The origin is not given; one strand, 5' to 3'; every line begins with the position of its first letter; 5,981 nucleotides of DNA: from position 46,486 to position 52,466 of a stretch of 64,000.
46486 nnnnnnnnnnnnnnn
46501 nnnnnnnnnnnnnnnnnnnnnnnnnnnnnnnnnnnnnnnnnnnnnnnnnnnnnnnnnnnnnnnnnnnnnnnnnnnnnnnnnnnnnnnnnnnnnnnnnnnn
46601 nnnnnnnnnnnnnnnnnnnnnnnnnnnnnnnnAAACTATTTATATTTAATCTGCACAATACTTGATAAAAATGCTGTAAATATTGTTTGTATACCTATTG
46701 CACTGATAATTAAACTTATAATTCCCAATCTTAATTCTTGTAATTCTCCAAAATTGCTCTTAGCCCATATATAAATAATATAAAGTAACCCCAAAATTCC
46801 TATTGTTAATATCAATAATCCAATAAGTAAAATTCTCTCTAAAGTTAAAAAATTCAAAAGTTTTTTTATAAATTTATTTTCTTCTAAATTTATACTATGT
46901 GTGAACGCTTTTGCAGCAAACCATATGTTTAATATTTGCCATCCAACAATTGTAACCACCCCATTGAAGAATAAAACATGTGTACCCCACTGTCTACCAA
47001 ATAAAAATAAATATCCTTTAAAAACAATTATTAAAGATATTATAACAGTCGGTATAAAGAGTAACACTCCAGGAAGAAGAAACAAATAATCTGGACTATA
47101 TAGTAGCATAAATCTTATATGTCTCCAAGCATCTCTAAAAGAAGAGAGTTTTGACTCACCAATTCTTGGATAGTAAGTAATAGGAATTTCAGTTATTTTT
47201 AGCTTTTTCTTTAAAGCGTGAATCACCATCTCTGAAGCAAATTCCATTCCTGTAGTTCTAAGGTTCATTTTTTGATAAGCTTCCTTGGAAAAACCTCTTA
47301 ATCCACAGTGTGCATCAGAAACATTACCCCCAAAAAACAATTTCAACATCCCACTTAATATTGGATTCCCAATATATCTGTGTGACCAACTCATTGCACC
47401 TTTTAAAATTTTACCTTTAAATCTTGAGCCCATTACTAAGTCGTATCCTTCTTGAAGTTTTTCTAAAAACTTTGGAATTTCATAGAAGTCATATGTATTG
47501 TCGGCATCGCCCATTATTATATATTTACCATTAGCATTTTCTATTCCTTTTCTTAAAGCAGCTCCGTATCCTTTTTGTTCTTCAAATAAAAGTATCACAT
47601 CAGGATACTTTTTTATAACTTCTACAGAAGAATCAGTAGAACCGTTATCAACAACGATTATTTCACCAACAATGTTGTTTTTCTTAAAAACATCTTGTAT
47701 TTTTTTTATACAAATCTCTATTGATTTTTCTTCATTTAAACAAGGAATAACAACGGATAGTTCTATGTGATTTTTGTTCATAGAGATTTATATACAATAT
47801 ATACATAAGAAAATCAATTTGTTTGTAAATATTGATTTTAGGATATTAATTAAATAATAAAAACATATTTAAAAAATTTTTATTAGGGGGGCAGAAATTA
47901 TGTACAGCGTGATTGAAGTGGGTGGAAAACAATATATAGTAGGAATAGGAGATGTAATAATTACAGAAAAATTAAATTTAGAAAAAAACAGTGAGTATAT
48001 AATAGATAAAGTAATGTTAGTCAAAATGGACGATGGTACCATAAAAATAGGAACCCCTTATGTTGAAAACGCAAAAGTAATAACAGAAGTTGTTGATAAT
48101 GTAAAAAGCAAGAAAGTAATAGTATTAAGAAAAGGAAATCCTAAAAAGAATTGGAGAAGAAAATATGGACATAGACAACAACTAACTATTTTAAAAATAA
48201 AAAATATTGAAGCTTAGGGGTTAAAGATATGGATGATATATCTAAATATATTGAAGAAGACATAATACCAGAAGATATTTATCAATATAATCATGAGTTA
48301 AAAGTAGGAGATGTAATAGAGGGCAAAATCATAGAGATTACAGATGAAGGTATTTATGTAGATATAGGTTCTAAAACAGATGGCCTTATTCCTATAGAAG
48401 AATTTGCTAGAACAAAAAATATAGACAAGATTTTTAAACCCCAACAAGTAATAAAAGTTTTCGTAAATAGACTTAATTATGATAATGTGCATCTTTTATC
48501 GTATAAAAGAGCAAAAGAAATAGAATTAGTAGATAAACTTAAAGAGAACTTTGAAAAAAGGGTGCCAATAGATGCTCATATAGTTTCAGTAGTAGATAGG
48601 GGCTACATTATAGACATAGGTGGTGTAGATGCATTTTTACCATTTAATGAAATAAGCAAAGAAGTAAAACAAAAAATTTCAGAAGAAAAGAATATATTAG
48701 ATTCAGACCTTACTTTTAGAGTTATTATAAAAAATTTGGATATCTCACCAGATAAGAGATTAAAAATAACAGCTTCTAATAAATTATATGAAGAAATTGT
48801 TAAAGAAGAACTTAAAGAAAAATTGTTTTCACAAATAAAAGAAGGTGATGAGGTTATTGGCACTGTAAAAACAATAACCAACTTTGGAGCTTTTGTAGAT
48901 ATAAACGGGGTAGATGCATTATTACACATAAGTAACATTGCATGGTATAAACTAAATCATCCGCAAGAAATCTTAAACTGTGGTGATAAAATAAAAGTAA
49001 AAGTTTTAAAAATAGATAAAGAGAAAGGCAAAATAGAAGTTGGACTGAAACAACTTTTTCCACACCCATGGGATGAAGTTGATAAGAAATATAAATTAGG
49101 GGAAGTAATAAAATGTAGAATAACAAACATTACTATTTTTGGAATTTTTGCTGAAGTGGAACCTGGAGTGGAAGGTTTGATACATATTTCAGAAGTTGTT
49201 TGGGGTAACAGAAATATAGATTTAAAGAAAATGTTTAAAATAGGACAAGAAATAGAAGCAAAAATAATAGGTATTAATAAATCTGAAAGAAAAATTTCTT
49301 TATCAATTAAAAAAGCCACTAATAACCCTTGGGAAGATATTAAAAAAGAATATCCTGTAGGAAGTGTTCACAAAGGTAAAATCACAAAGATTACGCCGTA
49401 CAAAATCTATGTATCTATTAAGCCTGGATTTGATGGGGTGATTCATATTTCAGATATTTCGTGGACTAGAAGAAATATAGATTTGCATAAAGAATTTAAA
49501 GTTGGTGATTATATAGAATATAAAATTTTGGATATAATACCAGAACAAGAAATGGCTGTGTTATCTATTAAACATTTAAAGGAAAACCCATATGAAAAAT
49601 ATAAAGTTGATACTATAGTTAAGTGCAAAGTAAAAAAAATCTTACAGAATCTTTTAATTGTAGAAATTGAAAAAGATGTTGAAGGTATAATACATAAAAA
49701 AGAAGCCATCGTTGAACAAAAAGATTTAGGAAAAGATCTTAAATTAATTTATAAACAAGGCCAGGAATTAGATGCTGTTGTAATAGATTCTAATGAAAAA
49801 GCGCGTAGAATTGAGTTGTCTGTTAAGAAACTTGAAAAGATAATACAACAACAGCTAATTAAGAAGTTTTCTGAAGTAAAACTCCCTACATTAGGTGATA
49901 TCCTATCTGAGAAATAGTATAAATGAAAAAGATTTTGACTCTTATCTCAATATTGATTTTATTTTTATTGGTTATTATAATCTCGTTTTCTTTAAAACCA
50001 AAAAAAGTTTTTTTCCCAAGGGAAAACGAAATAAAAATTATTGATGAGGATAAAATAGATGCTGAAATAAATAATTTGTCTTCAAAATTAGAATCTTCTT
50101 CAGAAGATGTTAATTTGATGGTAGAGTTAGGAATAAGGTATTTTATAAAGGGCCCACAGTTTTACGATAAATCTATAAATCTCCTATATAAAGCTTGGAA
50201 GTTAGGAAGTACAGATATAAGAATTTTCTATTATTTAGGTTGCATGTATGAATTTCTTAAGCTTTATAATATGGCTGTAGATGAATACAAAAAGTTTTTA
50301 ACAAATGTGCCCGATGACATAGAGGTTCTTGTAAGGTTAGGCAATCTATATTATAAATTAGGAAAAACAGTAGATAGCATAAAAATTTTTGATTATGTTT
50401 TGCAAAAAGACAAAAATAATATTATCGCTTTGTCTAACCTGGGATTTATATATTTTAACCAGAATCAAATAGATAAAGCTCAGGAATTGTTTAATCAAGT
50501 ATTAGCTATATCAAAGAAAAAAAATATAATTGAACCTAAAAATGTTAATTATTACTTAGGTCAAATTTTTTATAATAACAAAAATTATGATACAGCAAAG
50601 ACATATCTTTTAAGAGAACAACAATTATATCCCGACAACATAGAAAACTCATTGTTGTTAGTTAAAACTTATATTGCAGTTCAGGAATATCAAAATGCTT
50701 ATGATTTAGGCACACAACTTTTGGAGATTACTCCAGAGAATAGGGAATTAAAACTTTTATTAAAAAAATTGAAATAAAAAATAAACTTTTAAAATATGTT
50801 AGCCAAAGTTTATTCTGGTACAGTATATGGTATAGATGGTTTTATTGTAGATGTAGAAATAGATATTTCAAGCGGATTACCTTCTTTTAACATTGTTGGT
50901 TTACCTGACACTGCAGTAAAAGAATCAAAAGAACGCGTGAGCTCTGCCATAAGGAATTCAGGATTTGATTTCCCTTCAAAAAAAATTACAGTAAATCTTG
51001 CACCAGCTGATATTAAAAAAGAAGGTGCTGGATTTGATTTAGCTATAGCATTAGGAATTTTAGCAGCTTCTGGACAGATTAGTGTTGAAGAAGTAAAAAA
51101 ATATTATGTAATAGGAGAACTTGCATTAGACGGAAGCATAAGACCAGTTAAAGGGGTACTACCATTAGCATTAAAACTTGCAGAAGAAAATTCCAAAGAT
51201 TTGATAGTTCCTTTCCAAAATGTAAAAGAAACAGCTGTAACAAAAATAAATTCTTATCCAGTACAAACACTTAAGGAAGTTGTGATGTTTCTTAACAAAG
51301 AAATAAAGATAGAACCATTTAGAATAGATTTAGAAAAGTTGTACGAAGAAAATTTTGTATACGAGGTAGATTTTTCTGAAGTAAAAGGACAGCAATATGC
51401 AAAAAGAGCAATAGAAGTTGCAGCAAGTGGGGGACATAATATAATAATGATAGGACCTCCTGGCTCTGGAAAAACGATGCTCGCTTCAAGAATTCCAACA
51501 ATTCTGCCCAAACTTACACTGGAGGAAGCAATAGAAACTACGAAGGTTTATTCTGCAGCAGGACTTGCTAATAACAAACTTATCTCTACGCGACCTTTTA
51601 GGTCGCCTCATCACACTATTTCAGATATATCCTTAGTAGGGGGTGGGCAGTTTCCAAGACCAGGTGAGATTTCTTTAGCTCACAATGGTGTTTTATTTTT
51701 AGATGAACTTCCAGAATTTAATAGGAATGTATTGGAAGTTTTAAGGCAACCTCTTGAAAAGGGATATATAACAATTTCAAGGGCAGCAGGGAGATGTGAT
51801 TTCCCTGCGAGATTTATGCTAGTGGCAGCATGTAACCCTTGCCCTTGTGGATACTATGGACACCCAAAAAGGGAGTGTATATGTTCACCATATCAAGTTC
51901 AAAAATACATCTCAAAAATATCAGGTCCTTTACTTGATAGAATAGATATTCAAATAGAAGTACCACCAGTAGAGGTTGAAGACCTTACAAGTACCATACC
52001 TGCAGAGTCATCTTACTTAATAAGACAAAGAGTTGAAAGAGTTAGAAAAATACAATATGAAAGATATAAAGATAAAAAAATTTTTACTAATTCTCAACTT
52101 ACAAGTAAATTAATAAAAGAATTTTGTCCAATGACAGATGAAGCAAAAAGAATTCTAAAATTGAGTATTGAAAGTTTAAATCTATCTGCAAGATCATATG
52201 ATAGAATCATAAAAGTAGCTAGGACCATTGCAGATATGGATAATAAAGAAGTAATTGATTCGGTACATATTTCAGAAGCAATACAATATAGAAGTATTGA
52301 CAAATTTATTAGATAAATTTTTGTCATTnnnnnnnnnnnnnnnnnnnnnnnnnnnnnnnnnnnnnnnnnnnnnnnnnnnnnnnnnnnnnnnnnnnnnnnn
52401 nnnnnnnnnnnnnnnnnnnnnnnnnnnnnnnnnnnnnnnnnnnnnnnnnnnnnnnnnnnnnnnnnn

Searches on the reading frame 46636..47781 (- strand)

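Call 13: search_protein_families(library=pfam, proteins=[window:46636-47781:-], max_evalue=0.001)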
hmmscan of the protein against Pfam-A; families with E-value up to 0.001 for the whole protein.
window:46636-47781:- (381 aa): 3 families
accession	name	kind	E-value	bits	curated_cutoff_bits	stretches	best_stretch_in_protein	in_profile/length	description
PF00535.33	Glycos_transf_2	-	7.2e-33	114.3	23.3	1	9-171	1-166/168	Glycosyl transferase family 2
PF10111.15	Glyco_tranf_2_2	-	5.8e-06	26.4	27.3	1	9-97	1-94/276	Glycosyltransferase like family 2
PF13641.12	Glyco_tranf_2_3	-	1.1e-05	25.9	27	1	8-119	3-122/230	Glycosyltransferase like family 2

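Call 44: search_protein_families(library=ncbifam, proteins=[window:46636-47781:-], max_evalue=0.00001)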
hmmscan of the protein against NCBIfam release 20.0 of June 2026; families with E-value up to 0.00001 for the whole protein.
window:46636-47781:- (381 aa): 15 families
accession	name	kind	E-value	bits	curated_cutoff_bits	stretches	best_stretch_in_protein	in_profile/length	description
TIGR04182.1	glyco_TIGR04182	equivalog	6.3e-40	137.4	325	1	8-255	2-248/293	S-layer glycoprotein N-glycosyltransferase AglJ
NF041391.1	DPhHxTase_Halo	equivalog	1e-26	93.3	375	1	15-216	4-196/213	dolichyl-phosphate hexose transferase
NF058614.1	PPMAGASynPpgS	equivalog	7.3e-21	74.6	370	1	10-202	4-195/226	polyprenyl-phospho-N-acetylgalactosaminyl synthase PpgS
NF007986.1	PRK10714.1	equivalog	9.1e-18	64.3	529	1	7-284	7-284/316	undecaprenyl-phosphate 4-deoxy-4-formamido-L-arabinose transferase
NF007482.0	PRK10073.1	equivalog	5.9e-15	55.1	423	1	2-97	2-98/334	glycosyltransferase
TIGR04283.1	glyco_like_mftF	equivalog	2.4e-13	50.2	182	1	8-97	1-85/221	TIGR04283 family arsenosugar biosynthesis glycosyltransferase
NF038302.1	EPS_HpsE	equivalog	3.1e-13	49.4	300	1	6-96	1-98/307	hormogonium polysaccharide biosynthesis glycosyltransferase HpsE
NF047588.1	GlcsyltransPgfSStrep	equivalog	3.8e-13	49.3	500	1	7-122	2-123/308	glycosyltransferase PgfS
NF010496.0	PRK13915.1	equivalog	1e-11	44.5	262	1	3-95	28-127/307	glucosyl-3-phosphoglycerate synthase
TIGR03111.1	glyc2_xrt_Gpos1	hypoth_equivalog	2.2e-10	39.9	363.95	1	6-110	49-157/439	TIGR03111 family XrtG-associated glycosyltransferase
TIGR03937.1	PgaC_IcaA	equivalog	4.6e-10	39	422.3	1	6-101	45-142/407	poly-beta-1,6-N-acetyl-D-glucosamine synthase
NF041875.1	EPS_EpsD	equivalog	7.3e-09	35.5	370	1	8-110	1-105/325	exopolysaccharide biosynthesis glycosyltransferase EpsD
NF047683.1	TeichurnBiosyTuaG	equivalog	6.1e-08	32.6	400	1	1-108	1-110/252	teichuronic acid biosynthesis protein TuaG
TIGR04195.1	S_glycosyl_SunS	equivalog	3.4e-07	29.5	350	1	13-98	64-144/421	SunS family peptide S-glycosyltransferase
TIGR04009.1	wcaE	equivalog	4.1e-06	26.3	369.2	1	8-112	3-109/248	colanic acid biosynthesis glycosyltransferase WcaE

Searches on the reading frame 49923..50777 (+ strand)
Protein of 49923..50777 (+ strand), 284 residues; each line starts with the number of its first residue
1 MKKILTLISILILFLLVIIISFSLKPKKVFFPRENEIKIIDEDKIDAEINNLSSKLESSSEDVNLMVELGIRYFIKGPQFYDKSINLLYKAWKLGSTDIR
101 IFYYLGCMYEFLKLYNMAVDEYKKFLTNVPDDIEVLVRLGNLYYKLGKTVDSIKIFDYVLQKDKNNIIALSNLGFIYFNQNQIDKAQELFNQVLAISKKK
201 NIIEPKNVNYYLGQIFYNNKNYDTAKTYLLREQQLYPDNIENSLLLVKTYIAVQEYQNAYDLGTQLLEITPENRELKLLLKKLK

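Call 13: search_protein_families(library=pfam, proteins=[window:49923-50777:+], max_evalue=0.001)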
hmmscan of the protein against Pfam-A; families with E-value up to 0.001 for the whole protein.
window:49923-50777:+ (284 aa): 16 families
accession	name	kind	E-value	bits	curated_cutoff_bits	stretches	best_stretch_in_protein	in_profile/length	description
PF07719.23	TPR_2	-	1.7e-22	78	27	1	169-198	3-32/34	Tetratricopeptide repeat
PF00515.34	TPR_1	-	3.5e-16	58.7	27.8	1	169-196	3-30/34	Tetratricopeptide repeat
PF14559.12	TPR_19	-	5.5e-16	59.1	25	1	147-196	5-54/68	Tetratricopeptide repeat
PF13174.12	TPR_6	-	6.9e-14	51.9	26.3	0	169-194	2-27/33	Tetratricopeptide repeat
PF13431.12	TPR_17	-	3.7e-12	45.9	24.4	1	156-188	2-34/34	Tetratricopeptide repeat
PF13181.12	TPR_8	-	2e-11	43.5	25.7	0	170-199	4-33/34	Tetratricopeptide repeat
PF13424.12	TPR_12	-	3.9e-11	43.4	30.1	1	135-199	5-77/77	Tetratricopeptide repeat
PF13428.12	TPR_14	-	1.1e-10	41.6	23.5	0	209-246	4-41/44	Tetratricopeptide repeat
PF23914.1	TPR_CcmH_CycH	-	3e-09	37.3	42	1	103-199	54-153/158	Cytochrome c-type biogenesis protein H TPR domain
PF12895.13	ANAPC3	-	4.1e-08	33.8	27.2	1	209-261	26-77/82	Anaphase-promoting complex, cyclosome, subunit 3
PF13176.12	TPR_7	-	1.5e-07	31.3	27.9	0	169-200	1-32/36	Tetratricopeptide repeat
PF13414.12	TPR_11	-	3.4e-07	30.3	26.8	0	115-147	10-42/42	TPR repeat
PF13374.12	TPR_10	-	3.5e-07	30.5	27.5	1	169-199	4-34/42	Tetratricopeptide repeat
PF25063.1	ARM_TT21_C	-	1.1e-06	29.1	35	0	81-164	111-195/209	Tetratricopeptide repeat protein 21 C-terminal ARM domain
PF13432.12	TPR_16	-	2.5e-06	28.3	32.7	0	177-239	7-64/65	Tetratricopeptide repeat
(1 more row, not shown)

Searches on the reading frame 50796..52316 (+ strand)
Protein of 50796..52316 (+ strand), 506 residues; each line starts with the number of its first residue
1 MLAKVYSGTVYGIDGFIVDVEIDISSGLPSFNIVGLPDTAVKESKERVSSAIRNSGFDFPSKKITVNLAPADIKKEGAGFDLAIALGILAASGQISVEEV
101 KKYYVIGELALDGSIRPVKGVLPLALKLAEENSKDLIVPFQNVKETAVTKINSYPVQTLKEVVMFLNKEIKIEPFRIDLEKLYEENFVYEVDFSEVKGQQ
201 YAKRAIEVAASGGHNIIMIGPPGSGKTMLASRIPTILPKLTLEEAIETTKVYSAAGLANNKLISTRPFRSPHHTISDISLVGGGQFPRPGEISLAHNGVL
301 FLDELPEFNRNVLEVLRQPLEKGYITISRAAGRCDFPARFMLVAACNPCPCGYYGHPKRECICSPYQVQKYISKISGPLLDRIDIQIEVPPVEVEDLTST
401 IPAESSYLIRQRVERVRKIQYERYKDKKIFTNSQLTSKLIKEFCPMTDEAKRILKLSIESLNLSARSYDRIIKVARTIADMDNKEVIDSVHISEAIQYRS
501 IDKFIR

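Call 13: search_protein_families(library=pfam, proteins=[window:50796-52316:+], max_evalue=0.001)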
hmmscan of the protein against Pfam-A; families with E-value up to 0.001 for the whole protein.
window:50796-52316:+ (506 aa): 7 families
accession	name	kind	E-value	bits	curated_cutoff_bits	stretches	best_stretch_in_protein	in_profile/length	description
PF01078.27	Mg_chelatase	-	1.3e-97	325.6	20.3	1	192-396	1-206/207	Magnesium chelatase, subunit ChlI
PF13541.12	ChlI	-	4.3e-52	175.5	27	1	20-142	1-121/121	Subunit ChlI of Mg-chelatase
PF13335.12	Mg_chelatase_C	-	1.1e-30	106.5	26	1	404-499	2-94/94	Magnesium chelatase, subunit ChlI C-terminal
PF07728.20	AAA_5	-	2.4e-11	44.3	22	1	215-350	1-125/139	AAA domain (dynein-related subfamily)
PF00493.29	MCM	-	3.6e-10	39.8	23.3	1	208-354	52-178/224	MCM P-loop domain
PF00158.32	Sigma54_activat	-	2.2e-05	24.6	20.2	1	202-345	11-140/168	Sigma-54 interaction domain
PF05496.18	RuvB_N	-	0.00037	20.7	27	0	214-233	34-53/159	Holliday junction DNA helicase RuvB P-loop domain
